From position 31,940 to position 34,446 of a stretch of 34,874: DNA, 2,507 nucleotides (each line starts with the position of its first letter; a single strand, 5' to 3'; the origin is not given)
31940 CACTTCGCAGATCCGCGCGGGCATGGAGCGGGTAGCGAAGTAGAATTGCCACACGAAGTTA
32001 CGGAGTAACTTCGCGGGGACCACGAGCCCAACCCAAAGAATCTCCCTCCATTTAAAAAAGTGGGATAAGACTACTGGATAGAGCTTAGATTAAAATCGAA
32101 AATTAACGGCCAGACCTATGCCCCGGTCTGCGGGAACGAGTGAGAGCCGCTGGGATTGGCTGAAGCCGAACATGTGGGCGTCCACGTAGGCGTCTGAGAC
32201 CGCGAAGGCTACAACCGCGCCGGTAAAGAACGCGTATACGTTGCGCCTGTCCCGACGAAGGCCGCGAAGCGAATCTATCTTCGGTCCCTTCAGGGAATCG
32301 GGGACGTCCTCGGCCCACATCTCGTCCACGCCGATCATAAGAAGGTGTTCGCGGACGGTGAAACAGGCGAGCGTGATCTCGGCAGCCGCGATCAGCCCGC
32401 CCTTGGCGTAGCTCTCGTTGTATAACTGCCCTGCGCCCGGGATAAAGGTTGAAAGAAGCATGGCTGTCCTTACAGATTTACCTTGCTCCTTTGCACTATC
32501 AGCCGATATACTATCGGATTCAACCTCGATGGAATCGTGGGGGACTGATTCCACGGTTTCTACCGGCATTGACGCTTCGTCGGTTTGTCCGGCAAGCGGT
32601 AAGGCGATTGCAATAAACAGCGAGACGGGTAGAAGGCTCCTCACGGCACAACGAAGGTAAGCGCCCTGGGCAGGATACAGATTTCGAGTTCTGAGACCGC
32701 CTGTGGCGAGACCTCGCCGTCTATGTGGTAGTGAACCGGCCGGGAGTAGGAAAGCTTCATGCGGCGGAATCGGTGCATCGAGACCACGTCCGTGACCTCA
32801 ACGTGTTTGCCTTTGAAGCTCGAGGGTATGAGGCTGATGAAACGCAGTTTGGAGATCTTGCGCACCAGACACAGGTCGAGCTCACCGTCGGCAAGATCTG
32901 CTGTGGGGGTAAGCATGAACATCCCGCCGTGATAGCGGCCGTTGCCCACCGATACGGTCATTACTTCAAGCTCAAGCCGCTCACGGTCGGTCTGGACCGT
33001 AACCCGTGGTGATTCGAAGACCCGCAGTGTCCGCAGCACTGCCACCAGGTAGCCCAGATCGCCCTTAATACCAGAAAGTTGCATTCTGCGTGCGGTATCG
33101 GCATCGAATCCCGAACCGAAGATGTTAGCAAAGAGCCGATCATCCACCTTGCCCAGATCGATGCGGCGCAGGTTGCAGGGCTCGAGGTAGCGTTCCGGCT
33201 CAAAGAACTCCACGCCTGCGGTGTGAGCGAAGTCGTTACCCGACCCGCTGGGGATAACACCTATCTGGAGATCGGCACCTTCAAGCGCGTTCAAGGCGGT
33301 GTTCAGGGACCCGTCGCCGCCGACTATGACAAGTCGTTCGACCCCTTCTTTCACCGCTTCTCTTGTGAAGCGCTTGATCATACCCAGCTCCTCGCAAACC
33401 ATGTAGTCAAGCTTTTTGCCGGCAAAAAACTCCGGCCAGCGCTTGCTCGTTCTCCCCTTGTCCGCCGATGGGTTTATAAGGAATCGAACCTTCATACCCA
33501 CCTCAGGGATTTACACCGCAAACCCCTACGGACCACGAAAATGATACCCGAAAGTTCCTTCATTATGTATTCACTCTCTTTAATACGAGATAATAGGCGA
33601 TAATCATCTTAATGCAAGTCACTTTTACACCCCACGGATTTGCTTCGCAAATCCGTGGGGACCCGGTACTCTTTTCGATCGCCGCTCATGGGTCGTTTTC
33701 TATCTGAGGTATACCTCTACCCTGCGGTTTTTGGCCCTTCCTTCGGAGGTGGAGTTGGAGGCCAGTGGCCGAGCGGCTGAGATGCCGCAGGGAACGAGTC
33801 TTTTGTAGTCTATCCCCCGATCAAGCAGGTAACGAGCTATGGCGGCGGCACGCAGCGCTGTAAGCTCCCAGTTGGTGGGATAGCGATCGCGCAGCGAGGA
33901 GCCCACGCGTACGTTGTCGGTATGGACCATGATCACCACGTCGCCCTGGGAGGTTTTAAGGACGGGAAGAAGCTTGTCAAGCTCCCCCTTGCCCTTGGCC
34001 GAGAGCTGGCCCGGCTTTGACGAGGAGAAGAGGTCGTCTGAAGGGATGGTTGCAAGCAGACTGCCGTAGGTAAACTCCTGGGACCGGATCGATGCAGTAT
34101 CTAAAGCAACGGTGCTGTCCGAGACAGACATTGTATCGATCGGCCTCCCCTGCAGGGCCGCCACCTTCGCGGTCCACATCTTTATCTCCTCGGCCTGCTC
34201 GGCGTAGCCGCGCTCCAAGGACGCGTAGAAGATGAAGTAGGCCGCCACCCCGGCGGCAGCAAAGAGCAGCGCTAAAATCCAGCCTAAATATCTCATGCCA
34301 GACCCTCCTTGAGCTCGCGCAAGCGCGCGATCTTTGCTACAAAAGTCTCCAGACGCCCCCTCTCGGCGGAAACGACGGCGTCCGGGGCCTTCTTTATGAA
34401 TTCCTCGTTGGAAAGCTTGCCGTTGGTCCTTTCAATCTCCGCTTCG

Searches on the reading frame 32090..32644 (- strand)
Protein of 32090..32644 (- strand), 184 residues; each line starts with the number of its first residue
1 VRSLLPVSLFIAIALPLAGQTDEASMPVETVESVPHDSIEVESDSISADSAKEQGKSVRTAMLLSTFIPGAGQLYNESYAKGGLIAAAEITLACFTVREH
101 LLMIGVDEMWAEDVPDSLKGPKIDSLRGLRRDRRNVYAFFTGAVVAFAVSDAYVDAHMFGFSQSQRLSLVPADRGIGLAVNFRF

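Call 50: search_protein_families(library=pfam, proteins=[window:32090-32644:-], max_evalue=0.00001)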
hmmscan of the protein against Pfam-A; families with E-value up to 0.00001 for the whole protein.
window:32090-32644:- (184 aa): 1 family
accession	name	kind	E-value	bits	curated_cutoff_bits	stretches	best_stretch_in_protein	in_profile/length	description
PF18935.5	DUF5683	-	5.6e-13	49.6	26.7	1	57-169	4-126/151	Family of unknown function (DUF5683)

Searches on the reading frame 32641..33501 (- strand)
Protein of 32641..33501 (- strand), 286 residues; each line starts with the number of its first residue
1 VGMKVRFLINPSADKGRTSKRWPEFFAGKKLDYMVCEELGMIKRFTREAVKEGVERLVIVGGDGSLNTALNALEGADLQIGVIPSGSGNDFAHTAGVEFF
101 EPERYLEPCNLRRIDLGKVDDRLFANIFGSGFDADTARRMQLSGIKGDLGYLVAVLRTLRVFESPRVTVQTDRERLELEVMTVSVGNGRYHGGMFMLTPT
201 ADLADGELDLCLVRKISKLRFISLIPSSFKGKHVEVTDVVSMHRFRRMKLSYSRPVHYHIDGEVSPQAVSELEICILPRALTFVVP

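Call 50: search_protein_families(library=pfam, proteins=[window:32641-33501:-], max_evalue=0.00001)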
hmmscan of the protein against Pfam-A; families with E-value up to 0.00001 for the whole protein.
window:32641-33501:- (286 aa): 2 families
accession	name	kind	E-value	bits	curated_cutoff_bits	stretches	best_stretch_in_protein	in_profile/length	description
PF19279.4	YegS_C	-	4.2e-27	95.3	27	1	129-283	4-156/158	YegS C-terminal NAD kinase beta sandwich-like domain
PF00781.29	DAGK_cat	-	1.8e-19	70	23.6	1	4-119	1-125/125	Diacylglycerol kinase catalytic domain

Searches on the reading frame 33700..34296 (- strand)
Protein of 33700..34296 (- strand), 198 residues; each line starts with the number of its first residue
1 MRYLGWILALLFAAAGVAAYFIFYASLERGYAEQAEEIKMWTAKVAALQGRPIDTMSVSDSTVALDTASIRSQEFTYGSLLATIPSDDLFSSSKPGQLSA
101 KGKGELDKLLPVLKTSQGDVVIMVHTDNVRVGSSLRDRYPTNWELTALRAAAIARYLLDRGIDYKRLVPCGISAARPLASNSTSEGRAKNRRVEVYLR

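Call 50: search_protein_families(library=pfam, proteins=[window:33700-34296:-], max_evalue=0.00001)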
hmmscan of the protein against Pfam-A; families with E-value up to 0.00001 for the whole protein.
window:33700-34296:- (198 aa): 1 family
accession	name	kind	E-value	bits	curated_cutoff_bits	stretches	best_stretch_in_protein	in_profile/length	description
PF00691.25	OmpA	-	3.3e-12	47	27.2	1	97-191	8-98/98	OmpA family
